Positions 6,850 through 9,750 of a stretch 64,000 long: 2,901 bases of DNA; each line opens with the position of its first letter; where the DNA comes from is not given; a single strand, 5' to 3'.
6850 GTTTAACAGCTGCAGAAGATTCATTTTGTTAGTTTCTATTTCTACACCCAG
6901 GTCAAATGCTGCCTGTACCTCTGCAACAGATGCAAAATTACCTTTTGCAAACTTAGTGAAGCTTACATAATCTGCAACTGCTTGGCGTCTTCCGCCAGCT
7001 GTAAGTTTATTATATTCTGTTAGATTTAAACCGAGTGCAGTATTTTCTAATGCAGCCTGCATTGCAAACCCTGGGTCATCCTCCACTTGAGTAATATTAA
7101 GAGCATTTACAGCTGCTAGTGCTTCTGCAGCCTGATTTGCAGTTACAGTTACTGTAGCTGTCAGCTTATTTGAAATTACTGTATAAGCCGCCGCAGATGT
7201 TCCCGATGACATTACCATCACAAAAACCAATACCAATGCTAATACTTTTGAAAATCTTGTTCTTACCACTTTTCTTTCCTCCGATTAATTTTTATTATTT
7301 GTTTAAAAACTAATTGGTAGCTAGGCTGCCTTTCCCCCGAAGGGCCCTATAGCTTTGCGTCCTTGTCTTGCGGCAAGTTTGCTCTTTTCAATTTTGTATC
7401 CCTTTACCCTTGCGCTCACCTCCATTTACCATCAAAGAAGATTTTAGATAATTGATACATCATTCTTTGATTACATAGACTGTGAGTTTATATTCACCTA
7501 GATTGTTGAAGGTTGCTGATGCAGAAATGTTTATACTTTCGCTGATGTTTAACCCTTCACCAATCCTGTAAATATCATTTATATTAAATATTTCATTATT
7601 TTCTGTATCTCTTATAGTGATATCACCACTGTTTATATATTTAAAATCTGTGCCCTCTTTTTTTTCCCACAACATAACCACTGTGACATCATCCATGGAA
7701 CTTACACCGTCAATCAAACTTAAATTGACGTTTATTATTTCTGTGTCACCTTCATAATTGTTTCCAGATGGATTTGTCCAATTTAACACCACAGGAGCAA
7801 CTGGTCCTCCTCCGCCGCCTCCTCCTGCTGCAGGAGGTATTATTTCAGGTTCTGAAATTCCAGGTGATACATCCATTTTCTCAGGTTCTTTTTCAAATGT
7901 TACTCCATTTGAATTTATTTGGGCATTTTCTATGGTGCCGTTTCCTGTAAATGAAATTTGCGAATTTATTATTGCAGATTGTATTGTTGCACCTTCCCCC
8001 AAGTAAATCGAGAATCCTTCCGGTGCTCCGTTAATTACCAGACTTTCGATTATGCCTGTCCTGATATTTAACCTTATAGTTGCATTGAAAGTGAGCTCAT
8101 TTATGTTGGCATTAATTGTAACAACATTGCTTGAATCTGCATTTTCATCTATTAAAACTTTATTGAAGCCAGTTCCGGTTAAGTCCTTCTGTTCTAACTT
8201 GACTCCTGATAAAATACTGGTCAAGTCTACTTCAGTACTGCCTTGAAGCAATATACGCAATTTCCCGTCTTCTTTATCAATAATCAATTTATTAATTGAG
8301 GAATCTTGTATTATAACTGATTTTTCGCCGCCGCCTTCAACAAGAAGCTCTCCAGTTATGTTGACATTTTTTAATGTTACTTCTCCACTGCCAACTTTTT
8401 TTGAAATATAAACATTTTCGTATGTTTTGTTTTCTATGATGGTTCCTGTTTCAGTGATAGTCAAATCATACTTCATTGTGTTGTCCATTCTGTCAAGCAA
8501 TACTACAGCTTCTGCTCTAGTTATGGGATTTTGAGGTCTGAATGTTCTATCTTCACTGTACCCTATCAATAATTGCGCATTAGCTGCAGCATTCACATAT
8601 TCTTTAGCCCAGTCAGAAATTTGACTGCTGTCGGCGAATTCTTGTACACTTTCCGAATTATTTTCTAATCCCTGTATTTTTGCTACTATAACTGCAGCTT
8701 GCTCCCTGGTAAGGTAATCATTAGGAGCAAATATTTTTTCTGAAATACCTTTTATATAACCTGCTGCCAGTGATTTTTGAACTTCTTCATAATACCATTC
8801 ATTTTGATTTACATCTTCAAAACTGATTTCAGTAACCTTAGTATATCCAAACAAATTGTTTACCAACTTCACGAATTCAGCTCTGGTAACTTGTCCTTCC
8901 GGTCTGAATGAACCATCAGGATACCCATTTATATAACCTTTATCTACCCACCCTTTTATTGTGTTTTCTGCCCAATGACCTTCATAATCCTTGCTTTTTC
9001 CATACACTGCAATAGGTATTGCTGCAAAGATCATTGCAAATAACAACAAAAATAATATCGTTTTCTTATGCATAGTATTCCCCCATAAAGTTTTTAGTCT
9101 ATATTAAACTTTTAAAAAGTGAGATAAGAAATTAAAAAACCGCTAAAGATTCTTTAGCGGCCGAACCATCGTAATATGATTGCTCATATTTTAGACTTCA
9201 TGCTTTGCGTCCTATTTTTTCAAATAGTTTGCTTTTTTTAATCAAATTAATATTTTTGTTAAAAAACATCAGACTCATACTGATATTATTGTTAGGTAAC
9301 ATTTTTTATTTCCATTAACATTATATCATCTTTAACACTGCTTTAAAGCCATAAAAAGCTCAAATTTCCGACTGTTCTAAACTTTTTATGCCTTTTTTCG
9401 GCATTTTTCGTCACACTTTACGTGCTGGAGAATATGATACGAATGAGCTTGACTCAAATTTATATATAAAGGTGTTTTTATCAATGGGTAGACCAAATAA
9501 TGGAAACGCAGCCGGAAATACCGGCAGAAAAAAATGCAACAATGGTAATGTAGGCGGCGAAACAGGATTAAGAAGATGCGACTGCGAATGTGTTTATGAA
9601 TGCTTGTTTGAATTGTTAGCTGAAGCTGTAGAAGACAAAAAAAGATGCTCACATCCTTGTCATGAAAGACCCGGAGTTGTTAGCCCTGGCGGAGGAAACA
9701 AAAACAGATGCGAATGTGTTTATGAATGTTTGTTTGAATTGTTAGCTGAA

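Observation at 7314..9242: Both GEMM-I riboswitches carry A20, the cGAMP-compatible variant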

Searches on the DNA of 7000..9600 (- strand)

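Call 4: search_rna_families(source=window, start=7000, end=9600, threshold=evalue, max_evalue=10)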
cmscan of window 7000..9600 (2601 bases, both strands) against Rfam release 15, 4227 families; matches with E-value up to 10: 6.
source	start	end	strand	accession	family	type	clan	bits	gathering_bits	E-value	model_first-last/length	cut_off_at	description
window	9153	9243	-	RF01051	c-di-GMP-I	Cis-reg; riboswitch;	CL00126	64.3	35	1.1e-11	1-87/87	no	c-di-GMP-I riboswitch aptamer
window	7312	7392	-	RF03167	c-di-GMP-I-GGC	Cis-reg; riboswitch;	CL00126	59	59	9.5e-13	1-80/80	no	c-di-GMP-I-GGC riboswitch aptamer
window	8107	8172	+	RF01426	snoR126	Gene; snRNA; snoRNA; CD-box;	-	19.2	39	3.8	1-101/101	no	small nucleolar RNA snoR126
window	9135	9164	-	RF04201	MIR7510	Gene; miRNA;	-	18.1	93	4.4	1-79/79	no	MIR7510 microRNA precursor family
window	7895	7954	-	RF01393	isrJ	Gene; sRNA;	-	16.8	37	7.2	1-75/75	no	isrJ Hfq binding RNA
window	7821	7857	+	RF02401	ClpQY_promoter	Cis-reg;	-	15.2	42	4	1-39/57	no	ClpQY promoter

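Call 5: search_rna_families(source=window, start=7250, end=7450, threshold=evalue, max_evalue=1, show_alignments=3)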
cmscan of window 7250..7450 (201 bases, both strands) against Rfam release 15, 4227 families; matches with E-value up to 1: 2.
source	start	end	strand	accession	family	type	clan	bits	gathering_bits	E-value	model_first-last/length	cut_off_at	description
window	7312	7392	-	RF03167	c-di-GMP-I-GGC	Cis-reg; riboswitch;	CL00126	59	59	7.3e-14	1-80/80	no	c-di-GMP-I-GGC riboswitch aptamer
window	7267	7450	+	RF02041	HOTTIP_2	Gene; lncRNA;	-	8.4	80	0.26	1-182/374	3'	HOXA transcript at the distal tip, conserved region 2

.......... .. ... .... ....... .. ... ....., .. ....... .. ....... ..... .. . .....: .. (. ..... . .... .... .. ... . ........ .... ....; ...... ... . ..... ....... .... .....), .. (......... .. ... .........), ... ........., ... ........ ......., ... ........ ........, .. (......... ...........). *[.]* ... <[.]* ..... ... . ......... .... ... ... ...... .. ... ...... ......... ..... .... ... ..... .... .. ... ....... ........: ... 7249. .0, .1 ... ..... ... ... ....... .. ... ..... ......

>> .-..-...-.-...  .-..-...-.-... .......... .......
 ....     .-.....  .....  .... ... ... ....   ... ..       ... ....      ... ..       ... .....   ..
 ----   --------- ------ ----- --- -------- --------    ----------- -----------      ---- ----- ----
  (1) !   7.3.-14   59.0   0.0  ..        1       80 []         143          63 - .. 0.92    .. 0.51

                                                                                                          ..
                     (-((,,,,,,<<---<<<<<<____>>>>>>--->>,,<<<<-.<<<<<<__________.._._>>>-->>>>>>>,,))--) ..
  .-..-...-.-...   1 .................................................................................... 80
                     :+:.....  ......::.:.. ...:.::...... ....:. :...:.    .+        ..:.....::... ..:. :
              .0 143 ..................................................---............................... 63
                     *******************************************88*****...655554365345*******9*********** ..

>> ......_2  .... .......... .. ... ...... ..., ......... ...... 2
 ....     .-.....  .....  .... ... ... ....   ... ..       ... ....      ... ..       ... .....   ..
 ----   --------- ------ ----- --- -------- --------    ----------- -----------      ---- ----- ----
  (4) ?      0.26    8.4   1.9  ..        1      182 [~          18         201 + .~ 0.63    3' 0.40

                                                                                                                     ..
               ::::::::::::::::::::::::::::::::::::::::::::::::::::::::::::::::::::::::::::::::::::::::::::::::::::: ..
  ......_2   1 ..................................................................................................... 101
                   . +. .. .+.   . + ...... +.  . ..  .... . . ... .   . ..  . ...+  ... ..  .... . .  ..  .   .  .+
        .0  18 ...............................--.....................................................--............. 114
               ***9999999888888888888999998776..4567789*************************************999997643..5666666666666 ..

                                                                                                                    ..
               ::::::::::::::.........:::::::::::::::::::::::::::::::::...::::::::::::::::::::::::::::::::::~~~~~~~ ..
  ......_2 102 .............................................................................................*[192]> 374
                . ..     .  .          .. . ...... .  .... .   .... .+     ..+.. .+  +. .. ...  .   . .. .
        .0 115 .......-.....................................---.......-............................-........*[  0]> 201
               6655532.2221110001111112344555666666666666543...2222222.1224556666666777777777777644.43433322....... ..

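Call 48: build_rna_model(alignment_id=A2, structure=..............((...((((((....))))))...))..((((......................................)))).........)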
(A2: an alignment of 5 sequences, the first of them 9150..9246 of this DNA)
Model R1 built from alignment A2 (5 sequences, 97 columns); structure: as given.
model positions 87; base pairs 12; branch points 1; effective number of sequences 2.11; information 0.654 bits per position. Calibrated on 0.2 Mb of random sequence (short: E-values are rough).
structure used (alignment columns):
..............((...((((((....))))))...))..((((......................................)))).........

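Call 50: search_with_rna_model(model_id=R1, sources=[window, L005, L007, L009, L010, L012, L013, L014, L015, L016, L017, L018, L019, L020, L021, L022, L023, L024, L025, L026, L027, L028, L029, L030, L031, L032, L033, L034, L035, L036, L037, L038, L039, L040, L041, L042, L043, L044, L045, L046, L047, L048, L049, L050, L051, L052, L053, L054, L055, L056, L057, L058, L059, L060, L061, L062, L063, L064, L065, L066, L067, L068, L069, L070, L071, L072, L073, L074, L075, L076, L077, L078, L079, L080, L081, L082, L083, L084, L085, L086, L087, L088, L089, L090, L091, L092, L093, L094, L095, L096, L097, L098, L099, L100, L101, L102, L103, L104, L105, L106], max_evalue=0.01, make_alignment=true)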
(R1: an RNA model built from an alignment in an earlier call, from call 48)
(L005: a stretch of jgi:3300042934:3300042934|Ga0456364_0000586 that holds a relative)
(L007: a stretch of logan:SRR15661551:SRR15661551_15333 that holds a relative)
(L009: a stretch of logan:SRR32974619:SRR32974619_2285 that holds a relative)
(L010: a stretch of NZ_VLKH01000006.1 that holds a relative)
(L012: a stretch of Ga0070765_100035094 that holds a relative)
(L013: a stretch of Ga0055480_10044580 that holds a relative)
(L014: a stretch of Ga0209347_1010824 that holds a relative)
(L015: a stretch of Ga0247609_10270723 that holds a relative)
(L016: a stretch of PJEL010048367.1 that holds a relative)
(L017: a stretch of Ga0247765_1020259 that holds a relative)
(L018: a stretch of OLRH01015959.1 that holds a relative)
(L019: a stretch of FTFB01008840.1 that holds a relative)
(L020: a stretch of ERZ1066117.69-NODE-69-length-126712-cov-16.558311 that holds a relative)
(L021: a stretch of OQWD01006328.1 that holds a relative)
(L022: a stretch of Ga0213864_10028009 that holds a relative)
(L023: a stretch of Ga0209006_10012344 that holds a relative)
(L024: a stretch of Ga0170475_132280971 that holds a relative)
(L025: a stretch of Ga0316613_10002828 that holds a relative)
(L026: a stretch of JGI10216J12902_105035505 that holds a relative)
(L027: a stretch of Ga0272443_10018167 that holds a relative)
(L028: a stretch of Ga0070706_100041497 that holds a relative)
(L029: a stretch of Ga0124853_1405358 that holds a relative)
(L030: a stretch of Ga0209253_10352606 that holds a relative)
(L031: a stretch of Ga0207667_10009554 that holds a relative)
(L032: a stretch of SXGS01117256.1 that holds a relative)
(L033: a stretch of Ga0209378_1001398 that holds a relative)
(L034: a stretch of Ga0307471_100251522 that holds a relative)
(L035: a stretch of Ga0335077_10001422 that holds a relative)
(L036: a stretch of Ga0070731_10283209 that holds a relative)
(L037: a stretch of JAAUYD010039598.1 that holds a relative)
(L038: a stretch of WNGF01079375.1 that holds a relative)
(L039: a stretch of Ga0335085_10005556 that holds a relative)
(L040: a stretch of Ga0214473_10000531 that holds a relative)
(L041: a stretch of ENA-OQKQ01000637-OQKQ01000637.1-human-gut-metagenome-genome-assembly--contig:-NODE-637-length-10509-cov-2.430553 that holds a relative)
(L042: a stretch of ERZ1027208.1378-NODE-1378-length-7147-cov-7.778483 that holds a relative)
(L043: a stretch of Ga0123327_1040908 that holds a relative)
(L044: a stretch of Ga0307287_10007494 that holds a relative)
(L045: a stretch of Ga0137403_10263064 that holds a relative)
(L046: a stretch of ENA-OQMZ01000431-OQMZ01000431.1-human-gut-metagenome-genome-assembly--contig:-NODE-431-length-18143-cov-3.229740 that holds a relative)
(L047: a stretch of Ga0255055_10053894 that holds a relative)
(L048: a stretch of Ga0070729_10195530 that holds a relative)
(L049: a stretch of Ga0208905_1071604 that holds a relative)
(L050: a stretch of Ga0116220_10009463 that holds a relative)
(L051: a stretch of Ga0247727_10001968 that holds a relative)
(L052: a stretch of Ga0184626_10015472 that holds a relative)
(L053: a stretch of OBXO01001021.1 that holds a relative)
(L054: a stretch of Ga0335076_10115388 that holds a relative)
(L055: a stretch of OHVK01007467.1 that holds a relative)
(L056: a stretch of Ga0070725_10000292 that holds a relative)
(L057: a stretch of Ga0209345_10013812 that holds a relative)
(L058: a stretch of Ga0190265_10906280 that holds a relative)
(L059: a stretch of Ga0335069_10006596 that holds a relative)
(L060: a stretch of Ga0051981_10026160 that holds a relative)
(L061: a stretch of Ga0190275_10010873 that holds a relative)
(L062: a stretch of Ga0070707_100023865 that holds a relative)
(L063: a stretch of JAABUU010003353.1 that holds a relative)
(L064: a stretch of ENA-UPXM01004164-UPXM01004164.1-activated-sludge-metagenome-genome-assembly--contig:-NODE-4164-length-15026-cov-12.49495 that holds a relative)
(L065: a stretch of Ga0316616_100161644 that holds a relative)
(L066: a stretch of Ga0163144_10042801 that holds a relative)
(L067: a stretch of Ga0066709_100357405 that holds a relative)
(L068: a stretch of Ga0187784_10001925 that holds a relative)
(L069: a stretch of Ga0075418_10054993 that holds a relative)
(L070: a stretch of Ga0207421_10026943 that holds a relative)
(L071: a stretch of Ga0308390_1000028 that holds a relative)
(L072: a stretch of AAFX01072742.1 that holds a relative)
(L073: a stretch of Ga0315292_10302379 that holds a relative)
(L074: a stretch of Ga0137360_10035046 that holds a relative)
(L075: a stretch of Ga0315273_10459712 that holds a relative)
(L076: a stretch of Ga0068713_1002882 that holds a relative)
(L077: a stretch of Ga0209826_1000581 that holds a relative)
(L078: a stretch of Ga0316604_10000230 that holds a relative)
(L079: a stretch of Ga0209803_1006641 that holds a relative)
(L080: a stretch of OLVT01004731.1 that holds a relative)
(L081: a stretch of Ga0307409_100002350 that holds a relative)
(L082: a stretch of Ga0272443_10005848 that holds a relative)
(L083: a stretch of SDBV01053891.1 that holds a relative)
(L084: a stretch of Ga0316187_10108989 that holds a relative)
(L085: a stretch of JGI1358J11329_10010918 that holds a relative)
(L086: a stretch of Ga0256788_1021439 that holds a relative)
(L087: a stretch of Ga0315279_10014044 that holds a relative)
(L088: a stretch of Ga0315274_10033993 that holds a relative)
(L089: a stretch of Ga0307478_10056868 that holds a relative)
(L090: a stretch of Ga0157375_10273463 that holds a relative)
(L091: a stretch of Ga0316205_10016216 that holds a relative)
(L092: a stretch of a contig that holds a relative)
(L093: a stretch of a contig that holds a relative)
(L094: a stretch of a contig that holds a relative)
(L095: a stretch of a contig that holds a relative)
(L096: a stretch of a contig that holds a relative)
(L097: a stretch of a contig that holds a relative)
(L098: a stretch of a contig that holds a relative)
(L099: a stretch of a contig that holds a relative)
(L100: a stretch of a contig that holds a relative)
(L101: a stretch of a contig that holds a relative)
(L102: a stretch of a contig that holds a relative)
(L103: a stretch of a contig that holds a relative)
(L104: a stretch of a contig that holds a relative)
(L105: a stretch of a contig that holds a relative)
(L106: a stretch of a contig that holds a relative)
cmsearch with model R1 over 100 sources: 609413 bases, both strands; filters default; matches with E-value up to 0.01: 115.
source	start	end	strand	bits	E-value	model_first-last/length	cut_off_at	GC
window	7310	7396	-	99.8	4e-23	1-87/87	no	0.49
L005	9873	9959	+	98.8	7.4e-23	1-87/87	no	0.51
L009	2869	2955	+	98.6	8.7e-23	1-87/87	no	0.51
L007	2842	2928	+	97.6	1.6e-22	1-87/87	no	0.47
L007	518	614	+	87.1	1.1e-19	1-87/87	no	0.36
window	9150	9246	-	78.8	2e-17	1-87/87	no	0.32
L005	7768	7864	+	77.5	4.2e-17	1-87/87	no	0.31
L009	754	850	+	72.7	8.7e-16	1-87/87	no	0.31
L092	205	294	-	66.4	4.2e-14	1-87/87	no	0.43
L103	688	771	-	60.9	1.3e-12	1-87/87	no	0.61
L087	2397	2481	+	56.2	2.3e-11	1-87/87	no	0.51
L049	34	120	+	52.9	1.8e-10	1-87/87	no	0.46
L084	1472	1562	+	52.1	3.1e-10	1-87/87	no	0.58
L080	5545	5626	-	51.3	5e-10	1-87/87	no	0.45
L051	3260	3357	+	50.8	6.6e-10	1-87/87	no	0.53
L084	118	208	-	50.2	9.9e-10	1-87/87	no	0.59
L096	2143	2234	+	50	1.1e-09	1-87/87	no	0.46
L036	308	392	-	50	1.1e-09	1-87/87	no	0.61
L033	3801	3887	+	49.7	1.4e-09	1-87/87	no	0.64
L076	236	325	+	49.4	1.6e-09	1-87/87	no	0.56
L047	1401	1487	-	49.3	1.7e-09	1-87/87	no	0.55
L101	4701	4787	-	49.3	1.8e-09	1-87/87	no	0.68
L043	1402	1490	-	49.2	1.8e-09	1-87/87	no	0.52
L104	6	85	+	49.2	1.9e-09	1-87/87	no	0.45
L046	612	691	+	48.4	2.9e-09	1-87/87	no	0.46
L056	2316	2409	+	48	3.8e-09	1-87/87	no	0.48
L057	1712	1804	+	47.8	4.4e-09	1-87/87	no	0.56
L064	3308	3402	+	47.6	5.1e-09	1-87/87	no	0.51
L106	1709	1817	-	47.3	5.8e-09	1-87/87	no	0.55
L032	4754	4853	+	47.2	6.5e-09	1-87/87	no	0.58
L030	48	128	+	46.3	1.1e-08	1-87/87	no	0.6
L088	1317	1414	+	46.3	1.1e-08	1-87/87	no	0.63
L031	10237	10340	-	46.2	1.2e-08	1-87/87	no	0.67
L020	777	875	+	46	1.3e-08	1-87/87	no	0.63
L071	8923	9006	+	45.8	1.5e-08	1-87/87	no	0.56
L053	3743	3835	-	45.7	1.6e-08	1-87/87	no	0.39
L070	1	81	-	45.2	2.2e-08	1-70/87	3'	0.49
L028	2497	2583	-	45.1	2.3e-08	1-87/87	no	0.68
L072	294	374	-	45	2.5e-08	1-87/87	no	0.59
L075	347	427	-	44.6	3.1e-08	1-87/87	no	0.62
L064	1028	1124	+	44.3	3.8e-08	1-87/87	no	0.54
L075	1495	1577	-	44.3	4e-08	1-87/87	no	0.64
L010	3171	3255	+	44.2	4.2e-08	1-87/87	no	0.35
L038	34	129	+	44.1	4.4e-08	1-87/87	no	0.62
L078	254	351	-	44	4.6e-08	1-87/87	no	0.48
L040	1412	1509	+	43.7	5.8e-08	1-87/87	no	0.57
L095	1684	1780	-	43.6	5.8e-08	1-87/87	no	0.56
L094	2209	2295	+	43.6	6.1e-08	1-87/87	no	0.63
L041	9957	10047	-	43.5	6.5e-08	1-87/87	no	0.54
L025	5101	5191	-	43.2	7.8e-08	1-87/87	no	0.46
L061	4863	4944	+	42.7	1e-07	1-87/87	no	0.71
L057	1539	1633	+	42.6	1.1e-07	1-87/87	no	0.54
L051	3093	3190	+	42.4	1.3e-07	1-87/87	no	0.52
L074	3134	3224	+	42.4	1.3e-07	1-87/87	no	0.64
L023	354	440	+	41.9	1.8e-07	1-87/87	no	0.59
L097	2013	2103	-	41.9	1.8e-07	1-87/87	no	0.64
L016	1242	1340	-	41.6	2.1e-07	1-87/87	no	0.46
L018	1397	1486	-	41.5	2.3e-07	1-87/87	no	0.49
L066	64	168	+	41.4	2.3e-07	1-87/87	no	0.63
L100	4400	4492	+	41.3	2.5e-07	1-87/87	no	0.55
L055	167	227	-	41.1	2.9e-07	1-87/87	no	0.48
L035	420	494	+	40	5.5e-07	1-87/87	no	0.59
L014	3885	3986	+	40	5.6e-07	1-87/87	no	0.39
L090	1370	1472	+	39.8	6.5e-07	1-87/87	no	0.52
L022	415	495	+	39.7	6.9e-07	1-87/87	no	0.58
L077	7938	8017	-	39.4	8.1e-07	1-87/87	no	0.54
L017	133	249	-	39.4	8.2e-07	1-87/87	no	0.62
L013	104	197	+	38.9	1.1e-06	1-87/87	no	0.67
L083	1540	1620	+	38.9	1.1e-06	1-87/87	no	0.64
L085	1179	1255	-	38.9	1.1e-06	1-87/87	no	0.6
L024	59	159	+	38.7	1.2e-06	1-87/87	no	0.59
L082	1384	1464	-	38.5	1.4e-06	1-87/87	no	0.6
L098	551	622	+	38.4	1.6e-06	15-82/87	no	0.58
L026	1222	1302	+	38.3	1.6e-06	1-87/87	no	0.69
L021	644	705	-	38.2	1.7e-06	1-87/87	no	0.45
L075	821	925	-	38.2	1.7e-06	1-87/87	no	0.62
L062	5460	5556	+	37.6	2.4e-06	1-87/87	no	0.7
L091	1493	1577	+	37.5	2.6e-06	1-87/87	no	0.64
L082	10183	10262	-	37.3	2.9e-06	1-87/87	no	0.59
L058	177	257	+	36.5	4.8e-06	1-87/87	no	0.72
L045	20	103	+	36.5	4.9e-06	11-87/87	no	0.62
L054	875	958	+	36.3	5.7e-06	1-87/87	no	0.62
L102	370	454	+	35.7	7.8e-06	1-87/87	no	0.62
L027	1495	1581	-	35.4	1e-05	1-87/87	no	0.62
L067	1749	1829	-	35.3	1e-05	1-87/87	no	0.69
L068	1354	1436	-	35.3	1.1e-05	1-87/87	no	0.7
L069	3737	3827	-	35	1.2e-05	1-87/87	no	0.66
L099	1531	1617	+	34.8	1.4e-05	1-87/87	no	0.61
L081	5785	5842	+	34.6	1.7e-05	1-87/87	no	0.62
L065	1679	1768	-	33.9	2.4e-05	1-87/87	no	0.6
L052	2629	2699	-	33.9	2.5e-05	15-81/87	no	0.7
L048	781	875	+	33.8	2.6e-05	1-87/87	no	0.57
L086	773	864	-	33.7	2.8e-05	1-87/87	no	0.52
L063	10785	10896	-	33.5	3.2e-05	1-87/87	no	0.59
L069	2117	2208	-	33.1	4e-05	1-87/87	no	0.64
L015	940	1060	-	32.9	4.6e-05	1-87/87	no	0.48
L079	1715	1786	+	32.7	5.1e-05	15-81/87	no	0.65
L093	2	73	-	32.7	5.1e-05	1-87/87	no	0.54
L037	1310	1415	+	32.5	5.8e-05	1-87/87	no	0.57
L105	919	986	+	32.3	6.7e-05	1-87/87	no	0.59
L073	1086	1152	+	32.1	7.8e-05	15-81/87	no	0.72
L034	330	426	+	31.5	0.00011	1-87/87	no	0.67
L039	7976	8067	-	31.2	0.00013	1-87/87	no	0.61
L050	617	716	-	31.1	0.00014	10-87/87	no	0.64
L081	8371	8433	+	30.1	0.00026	1-87/87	no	0.65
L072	704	785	-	30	0.00028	1-87/87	no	0.59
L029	78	160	+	29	0.00051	1-87/87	no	0.64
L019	5431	5493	-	29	0.00053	15-81/87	no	0.6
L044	2539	2615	+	28.9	0.00054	1-87/87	no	0.69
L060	1713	1787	+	28.9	0.00054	15-81/87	no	0.65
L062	5296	5371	+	28.8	0.00059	15-82/87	no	0.66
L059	8213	8298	+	27.1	0.0017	1-87/87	no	0.64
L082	1223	1301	-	25.6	0.0043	1-87/87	no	0.63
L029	2438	2502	-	25.5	0.0046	1-87/87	no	0.63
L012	2390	2483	+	25.2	0.0055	1-87/87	no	0.62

Alignment A3: 115 matches aligned to the model, 193 columns, each read 5' to 3' on its own strand. Consensus structure (alignment columns), stored with it:
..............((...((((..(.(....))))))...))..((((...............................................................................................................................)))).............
